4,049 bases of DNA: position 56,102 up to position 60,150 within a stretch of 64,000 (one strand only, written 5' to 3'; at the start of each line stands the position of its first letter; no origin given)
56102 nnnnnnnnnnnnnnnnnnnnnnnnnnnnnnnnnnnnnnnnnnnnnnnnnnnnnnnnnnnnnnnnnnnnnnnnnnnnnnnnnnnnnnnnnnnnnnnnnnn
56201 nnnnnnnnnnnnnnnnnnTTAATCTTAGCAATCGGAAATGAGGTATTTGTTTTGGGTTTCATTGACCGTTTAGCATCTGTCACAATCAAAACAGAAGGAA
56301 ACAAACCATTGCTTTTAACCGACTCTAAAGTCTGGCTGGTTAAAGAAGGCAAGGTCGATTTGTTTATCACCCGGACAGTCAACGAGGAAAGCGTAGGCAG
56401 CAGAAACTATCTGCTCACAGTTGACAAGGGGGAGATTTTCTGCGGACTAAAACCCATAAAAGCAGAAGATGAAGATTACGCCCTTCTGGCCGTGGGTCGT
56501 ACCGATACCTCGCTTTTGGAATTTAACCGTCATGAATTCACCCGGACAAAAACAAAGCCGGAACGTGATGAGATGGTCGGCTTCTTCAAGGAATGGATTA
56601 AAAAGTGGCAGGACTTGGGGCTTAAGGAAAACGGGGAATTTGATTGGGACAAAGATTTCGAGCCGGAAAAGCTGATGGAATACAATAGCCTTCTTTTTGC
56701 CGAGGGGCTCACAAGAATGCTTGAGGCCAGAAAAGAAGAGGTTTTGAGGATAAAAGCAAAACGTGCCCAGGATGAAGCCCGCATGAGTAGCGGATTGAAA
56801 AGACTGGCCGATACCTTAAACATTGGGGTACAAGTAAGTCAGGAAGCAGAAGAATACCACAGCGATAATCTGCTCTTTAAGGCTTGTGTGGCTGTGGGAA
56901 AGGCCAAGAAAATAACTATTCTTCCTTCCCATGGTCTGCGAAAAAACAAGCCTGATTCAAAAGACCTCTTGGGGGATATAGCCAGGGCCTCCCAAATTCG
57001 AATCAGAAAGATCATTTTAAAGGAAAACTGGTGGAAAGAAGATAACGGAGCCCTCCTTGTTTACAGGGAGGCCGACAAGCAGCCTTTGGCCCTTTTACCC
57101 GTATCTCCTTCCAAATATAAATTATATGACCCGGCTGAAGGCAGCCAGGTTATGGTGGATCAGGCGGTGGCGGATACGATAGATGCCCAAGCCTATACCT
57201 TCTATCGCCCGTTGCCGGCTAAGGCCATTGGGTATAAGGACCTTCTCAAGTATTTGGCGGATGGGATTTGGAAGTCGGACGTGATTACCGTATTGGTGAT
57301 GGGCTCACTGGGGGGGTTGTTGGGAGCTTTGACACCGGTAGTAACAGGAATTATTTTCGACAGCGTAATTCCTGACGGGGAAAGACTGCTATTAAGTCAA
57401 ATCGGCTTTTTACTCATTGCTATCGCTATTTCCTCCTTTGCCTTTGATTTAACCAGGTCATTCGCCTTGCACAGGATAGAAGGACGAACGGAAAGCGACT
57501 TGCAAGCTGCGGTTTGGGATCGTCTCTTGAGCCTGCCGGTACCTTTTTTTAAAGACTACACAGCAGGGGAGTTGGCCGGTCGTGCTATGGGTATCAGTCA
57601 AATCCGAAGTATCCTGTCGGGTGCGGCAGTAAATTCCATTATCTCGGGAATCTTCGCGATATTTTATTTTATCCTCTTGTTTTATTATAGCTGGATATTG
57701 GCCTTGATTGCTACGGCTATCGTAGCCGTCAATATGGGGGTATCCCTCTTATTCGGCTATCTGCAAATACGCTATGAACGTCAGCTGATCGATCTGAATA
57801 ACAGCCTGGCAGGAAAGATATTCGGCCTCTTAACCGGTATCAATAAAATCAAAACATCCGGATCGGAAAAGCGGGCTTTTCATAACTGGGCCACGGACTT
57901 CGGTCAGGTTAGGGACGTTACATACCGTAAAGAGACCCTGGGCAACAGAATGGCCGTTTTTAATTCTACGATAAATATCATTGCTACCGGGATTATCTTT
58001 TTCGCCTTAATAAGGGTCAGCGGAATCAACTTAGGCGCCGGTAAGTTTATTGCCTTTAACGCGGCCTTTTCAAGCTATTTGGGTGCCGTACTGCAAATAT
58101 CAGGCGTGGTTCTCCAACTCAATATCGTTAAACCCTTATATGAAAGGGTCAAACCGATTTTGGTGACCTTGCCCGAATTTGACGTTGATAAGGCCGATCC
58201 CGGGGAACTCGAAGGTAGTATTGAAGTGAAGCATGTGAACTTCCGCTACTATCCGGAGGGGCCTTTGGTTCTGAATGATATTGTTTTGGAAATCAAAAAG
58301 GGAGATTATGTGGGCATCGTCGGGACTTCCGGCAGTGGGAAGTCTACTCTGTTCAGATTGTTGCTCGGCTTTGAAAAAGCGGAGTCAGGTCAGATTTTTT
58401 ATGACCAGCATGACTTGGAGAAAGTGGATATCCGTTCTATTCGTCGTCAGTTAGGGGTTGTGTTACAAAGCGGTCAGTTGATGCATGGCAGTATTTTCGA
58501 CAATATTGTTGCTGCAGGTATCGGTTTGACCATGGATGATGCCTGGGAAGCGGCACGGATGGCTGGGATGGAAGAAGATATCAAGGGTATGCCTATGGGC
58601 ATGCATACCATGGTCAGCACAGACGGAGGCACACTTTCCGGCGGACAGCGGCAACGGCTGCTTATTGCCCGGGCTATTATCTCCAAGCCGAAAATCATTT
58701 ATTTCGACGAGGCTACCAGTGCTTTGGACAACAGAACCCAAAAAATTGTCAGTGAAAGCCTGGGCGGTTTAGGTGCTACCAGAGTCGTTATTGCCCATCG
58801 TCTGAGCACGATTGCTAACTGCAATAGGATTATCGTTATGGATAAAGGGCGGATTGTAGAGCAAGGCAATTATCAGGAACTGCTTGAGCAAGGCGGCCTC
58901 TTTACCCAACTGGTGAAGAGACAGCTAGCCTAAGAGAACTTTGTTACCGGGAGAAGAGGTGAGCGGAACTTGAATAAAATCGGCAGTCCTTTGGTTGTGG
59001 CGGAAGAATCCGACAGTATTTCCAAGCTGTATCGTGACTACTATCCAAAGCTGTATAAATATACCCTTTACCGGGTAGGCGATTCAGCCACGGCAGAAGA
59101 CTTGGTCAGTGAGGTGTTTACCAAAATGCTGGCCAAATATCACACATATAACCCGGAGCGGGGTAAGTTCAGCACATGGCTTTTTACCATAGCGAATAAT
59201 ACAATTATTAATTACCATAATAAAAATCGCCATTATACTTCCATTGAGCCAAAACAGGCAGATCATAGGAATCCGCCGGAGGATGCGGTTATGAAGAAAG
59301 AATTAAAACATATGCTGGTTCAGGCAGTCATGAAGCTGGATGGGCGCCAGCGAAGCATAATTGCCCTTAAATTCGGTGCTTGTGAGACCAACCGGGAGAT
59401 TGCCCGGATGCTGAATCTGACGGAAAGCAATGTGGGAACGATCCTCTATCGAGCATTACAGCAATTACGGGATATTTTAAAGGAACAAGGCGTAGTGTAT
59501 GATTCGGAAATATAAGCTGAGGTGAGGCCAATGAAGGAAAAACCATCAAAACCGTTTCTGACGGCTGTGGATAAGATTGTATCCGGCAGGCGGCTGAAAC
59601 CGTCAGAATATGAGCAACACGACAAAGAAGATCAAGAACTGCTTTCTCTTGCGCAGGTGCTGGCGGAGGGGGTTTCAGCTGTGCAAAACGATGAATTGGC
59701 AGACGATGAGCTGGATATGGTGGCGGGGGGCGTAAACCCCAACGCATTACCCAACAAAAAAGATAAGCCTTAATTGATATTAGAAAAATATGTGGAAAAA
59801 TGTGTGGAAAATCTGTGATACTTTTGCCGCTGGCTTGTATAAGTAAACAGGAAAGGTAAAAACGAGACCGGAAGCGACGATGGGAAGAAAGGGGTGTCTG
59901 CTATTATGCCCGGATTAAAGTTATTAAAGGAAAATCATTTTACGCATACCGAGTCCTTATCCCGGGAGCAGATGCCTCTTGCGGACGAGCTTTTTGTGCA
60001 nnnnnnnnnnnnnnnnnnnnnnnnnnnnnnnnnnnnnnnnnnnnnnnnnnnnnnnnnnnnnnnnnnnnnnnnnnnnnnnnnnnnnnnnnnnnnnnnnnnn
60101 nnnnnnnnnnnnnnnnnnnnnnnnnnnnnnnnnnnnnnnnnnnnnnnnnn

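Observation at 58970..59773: ECF sigma factor followed by a double-glycine-leader protein where the anti-sigma gene should be: possible export-coupled sigma control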

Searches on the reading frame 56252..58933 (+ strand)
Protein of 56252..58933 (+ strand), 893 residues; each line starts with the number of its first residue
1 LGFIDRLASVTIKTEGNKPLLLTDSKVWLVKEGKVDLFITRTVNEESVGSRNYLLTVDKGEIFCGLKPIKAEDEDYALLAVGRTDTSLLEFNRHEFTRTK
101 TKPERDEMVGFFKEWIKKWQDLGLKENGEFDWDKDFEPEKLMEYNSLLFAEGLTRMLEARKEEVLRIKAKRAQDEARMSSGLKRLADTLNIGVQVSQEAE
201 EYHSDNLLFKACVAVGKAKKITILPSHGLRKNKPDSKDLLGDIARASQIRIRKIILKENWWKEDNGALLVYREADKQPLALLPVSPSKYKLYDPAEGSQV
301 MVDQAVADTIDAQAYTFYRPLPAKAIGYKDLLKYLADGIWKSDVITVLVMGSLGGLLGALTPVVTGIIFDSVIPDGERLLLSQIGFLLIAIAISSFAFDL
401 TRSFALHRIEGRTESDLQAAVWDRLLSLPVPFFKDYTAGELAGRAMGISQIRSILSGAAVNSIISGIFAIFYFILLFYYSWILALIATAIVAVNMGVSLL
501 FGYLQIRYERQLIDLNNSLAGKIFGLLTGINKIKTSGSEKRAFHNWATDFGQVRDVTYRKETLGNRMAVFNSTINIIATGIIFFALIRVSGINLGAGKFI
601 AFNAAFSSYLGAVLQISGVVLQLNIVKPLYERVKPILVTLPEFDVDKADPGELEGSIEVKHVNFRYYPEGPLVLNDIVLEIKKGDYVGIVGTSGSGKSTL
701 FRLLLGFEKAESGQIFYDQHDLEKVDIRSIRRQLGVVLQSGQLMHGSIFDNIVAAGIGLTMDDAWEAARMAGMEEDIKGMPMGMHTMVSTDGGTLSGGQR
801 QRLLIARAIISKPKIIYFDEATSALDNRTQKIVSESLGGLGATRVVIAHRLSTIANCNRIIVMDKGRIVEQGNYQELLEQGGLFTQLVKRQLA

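Call 4: search_protein_families(library=pfam, proteins=[window:56252-58933:+], max_evalue=0.01)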
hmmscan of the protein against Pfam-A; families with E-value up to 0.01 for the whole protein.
window:56252-58933:+ (893 aa): 3 families
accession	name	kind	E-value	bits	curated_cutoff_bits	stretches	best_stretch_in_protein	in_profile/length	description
PF00005.33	ABC_tran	-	1.4e-30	107.2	25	1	674-823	1-137/137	ABC transporter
PF00664.28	ABC_membrane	-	1.1e-21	78.2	28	1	345-612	2-273/274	ABC transporter transmembrane region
PF02463.25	SMC_N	-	4.9e-05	23.3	40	1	716-863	112-211/220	RecF/RecN/SMC N terminal domain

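Call 5: search_protein_families(library=ncbifam, proteins=[window:56252-58933:+], max_evalue=0.01)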
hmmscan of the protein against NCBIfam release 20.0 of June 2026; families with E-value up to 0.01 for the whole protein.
window:56252-58933:+ (893 aa): 186 families (the best 25 are shown)
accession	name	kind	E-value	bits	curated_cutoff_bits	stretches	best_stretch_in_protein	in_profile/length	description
TIGR03797.1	NHLM_micro_ABC2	equivalog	3.8e-277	921.3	709.4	1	206-892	2-686/686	NHLP bacteriocin export ABC transporter permease/ATPase subunit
TIGR01846.1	type_I_sec_HlyB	subfamily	4.2e-109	365.8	725.55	1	342-891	139-692/694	type I secretion system permease/ATPase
TIGR03796.1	NHLM_micro_ABC1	equivalog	2.2e-103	346.8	853.3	1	344-889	156-710/710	NHLP family bacteriocin export ABC transporter peptidase/permease/ATPase subunit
TIGR02203.1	MsbA_lipidA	equivalog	2.2e-90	303.8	602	1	343-891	16-569/572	lipid A export permease/ATP-binding protein MsbA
NF045513.1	HepA_fam_ABC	equivalog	5.2e-86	289.4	725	1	384-888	97-606/610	heterocyst formation ABC transporter subunit HepA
TIGR03375.1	type_I_sec_LssB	subfamily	2.6e-84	283.8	693.1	1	346-880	153-691/696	type I secretion system permease/ATPase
TIGR01193.1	bacteriocin_ABC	subfamily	5.4e-80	269.8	523.85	1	360-889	174-707/708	peptide cleavage/export ABC transporter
TIGR02204.1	MsbA_rel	hypoth_equivalog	1.1e-77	262.1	780.4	1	359-892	36-576/576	ABC transporter, permease/ATP-binding protein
TIGR00958.1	3a01208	subfamily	4.4e-71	240.1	874.6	1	343-888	165-711/711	antigen peptide transporter 2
NF008381.0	PRK11176.1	equivalog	2.6e-69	234.1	867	1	369-892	52-580/582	lipid A ABC transporter ATP-binding protein/permease MsbA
NF052233.1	CphA_assoc_ABC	equivalog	2.7e-66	224.4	880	1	387-891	235-743/766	cyanophycin metabolism-associated ABC transporter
NF010178.0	PRK13657.1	equivalog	7e-65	219.6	733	1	356-891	33-570/588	glucan ABC transporter ATP-binding protein/ permease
TIGR01842.1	type_I_sec_PrtD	subfamily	2.1e-61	208.1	510.15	1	341-879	5-542/544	type I secretion system permease/ATPase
NF008056.1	PRK10790.1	equivalog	2.1e-56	191.6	746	1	329-892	12-576/584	SmdB family multidrug efflux ABC transporter permease/ATP-binding protein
NF008055.0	PRK10789.1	equivalog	4.9e-52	177.2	845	1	352-891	26-571/590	SmdA family multidrug ABC transporter permease/ATP-binding protein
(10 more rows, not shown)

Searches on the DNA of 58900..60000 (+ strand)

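Call 8: search_dna_similar(query=window:58900-60000:+, collection=plasmids, mode=distant)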
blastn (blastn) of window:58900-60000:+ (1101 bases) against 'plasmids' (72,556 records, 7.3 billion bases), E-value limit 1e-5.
No match.
